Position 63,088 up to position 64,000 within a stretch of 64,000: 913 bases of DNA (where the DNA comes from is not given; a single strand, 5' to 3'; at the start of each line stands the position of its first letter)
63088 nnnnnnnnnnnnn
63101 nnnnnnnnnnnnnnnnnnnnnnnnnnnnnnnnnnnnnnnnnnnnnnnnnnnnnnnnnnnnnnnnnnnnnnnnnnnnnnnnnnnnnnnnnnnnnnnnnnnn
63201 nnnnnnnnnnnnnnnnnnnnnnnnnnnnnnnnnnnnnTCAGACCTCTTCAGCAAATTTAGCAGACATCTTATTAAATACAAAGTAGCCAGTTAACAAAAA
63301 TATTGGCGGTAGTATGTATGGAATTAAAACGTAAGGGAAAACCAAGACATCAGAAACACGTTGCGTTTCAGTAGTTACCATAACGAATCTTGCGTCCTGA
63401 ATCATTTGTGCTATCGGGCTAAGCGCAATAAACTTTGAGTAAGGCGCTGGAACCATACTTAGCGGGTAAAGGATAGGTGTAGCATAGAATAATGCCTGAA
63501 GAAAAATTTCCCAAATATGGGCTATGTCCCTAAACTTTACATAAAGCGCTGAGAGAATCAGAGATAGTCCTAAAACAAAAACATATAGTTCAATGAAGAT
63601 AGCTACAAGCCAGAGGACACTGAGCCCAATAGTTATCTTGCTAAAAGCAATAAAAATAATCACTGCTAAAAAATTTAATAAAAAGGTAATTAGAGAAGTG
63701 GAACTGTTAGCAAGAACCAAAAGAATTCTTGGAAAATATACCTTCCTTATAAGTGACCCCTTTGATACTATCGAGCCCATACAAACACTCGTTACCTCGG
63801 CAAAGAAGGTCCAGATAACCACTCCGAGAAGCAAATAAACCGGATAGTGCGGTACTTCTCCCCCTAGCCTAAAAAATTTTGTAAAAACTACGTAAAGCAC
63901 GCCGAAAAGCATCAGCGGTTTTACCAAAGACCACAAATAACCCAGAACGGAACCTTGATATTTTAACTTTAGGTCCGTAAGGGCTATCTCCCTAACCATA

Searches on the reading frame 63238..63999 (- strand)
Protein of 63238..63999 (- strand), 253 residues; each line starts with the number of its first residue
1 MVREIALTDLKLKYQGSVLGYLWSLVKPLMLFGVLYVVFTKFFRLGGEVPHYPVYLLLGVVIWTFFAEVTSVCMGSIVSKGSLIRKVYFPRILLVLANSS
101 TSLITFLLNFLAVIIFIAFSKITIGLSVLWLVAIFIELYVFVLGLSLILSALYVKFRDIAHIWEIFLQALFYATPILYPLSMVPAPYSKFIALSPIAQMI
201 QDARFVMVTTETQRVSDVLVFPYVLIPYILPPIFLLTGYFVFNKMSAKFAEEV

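Call 80: search_protein_families(library=pfam, proteins=[window:63238-63999:-], max_evalue=0.00001)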
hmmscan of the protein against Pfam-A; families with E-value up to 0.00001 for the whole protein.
window:63238-63999:- (253 aa): 1 family
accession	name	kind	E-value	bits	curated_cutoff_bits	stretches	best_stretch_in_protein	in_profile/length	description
PF01061.29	ABC2_membrane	-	2.4e-14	53.8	26.9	1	10-204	11-207/211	ABC-2 type transporter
